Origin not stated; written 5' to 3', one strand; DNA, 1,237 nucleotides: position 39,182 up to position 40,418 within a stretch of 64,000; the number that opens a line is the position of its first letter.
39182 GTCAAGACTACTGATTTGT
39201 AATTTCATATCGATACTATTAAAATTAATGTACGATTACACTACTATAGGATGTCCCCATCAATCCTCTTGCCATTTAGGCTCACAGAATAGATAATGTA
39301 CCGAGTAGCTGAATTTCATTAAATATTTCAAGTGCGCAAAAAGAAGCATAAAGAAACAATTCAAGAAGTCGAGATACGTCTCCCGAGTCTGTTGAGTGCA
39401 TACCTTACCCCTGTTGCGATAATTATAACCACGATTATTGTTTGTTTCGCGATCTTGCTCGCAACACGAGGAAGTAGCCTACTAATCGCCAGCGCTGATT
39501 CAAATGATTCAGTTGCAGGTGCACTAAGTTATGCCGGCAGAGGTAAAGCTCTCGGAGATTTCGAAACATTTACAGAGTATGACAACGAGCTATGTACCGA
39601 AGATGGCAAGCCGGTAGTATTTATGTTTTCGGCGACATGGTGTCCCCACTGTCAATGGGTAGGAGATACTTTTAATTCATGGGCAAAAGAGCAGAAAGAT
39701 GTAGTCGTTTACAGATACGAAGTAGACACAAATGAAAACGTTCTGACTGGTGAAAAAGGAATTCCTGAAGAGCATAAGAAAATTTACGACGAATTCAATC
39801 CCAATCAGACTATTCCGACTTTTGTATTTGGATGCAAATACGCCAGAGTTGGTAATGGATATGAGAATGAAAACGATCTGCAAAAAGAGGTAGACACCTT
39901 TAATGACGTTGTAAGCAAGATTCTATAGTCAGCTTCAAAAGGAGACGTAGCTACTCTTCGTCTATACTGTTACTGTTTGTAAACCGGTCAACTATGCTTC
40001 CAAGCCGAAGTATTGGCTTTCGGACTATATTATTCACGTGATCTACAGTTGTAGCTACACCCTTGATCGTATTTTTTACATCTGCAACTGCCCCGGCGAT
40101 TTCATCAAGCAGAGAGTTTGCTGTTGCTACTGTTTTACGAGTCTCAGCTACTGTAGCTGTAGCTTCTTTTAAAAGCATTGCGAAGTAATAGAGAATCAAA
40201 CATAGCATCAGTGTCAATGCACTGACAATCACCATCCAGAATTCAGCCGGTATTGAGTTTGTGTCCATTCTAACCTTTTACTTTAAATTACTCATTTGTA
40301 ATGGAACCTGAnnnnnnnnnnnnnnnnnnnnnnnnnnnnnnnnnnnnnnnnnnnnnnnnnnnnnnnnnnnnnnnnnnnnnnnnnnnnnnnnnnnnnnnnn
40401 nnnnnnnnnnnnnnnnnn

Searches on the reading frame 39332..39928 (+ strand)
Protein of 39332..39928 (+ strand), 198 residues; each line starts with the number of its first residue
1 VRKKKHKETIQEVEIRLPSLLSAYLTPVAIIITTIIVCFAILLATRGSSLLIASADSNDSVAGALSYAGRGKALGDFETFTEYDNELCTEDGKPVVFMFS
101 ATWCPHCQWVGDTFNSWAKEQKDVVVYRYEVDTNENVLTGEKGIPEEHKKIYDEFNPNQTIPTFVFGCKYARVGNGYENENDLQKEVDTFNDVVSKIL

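Call 5: search_protein_families(library=pfam, proteins=[window:39332-39928:+], max_evalue=0.01)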
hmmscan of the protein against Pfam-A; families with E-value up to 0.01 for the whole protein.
window:39332-39928:+ (198 aa): 4 families
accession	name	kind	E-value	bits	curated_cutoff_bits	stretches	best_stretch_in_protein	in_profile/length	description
PF00085.26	Thioredoxin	-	3.8e-08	33.7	23.5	1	81-137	8-64/103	Thioredoxin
PF13899.12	Thioredoxin_7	-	1.4e-05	25.6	27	1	88-145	13-76/83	Thioredoxin-like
PF13098.12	Thioredoxin_2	-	2.2e-05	25.2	27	1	90-184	3-101/104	Thioredoxin-like domain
PF00578.27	AhpC-TSA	-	0.00074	19.9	26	1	91-137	24-73/124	AhpC/TSA family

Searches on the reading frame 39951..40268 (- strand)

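Call 64: search_protein_families(library=phrogs, proteins=[window:39951-40268:-], max_evalue=0.01)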
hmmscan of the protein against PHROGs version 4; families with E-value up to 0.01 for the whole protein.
window:39951-40268:- (105 aa): 2 families
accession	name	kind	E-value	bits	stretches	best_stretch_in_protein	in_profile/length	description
phrog_1116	-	unknown function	0.0001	23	1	15-103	6-94/246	-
phrog_31167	-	unknown function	0.0028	17.6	1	24-84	80-141/515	-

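Call 87: search_protein_families(library=pfam, proteins=[window:39951-40268:-], max_evalue=1)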
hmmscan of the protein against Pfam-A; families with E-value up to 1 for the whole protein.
window:39951-40268:- (105 aa): 9 families
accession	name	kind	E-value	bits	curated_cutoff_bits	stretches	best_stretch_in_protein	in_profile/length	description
PF19050.5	PhoD_2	-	0.00046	18.9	22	1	20-104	268-352/543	PhoD related phosphatase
PF06103.16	DUF948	-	0.00068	20.2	37.2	1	27-82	15-74/89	Bacterial protein of unknown function (DUF948)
PF00015.26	MCPsignal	-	0.0045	17.3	34.6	1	33-79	109-155/172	Methyl-accepting chemotaxis protein (MCP) signalling domain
PF23828.1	DUF7198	-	0.018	15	27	1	18-80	5-68/236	Family of unknown function (DUF7198)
PF02646.22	RmuC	-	0.041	13.4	26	1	13-98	201-280/291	RmuC family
PF07672.19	MFS_Mycoplasma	-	0.063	13.1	24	1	8-68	65-123/297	Mycoplasma MFS transporter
PF07889.17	DUF1664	-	0.11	13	34.6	1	33-79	75-121/124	Protein of unknown function (DUF1664)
PF08510.17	PIG-P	-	0.14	12.5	39.3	1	6-58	39-85/121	PIG-P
PF08651.15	DASH_Duo1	-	0.28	11.5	25.4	0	45-82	7-44/74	DASH complex subunit Duo1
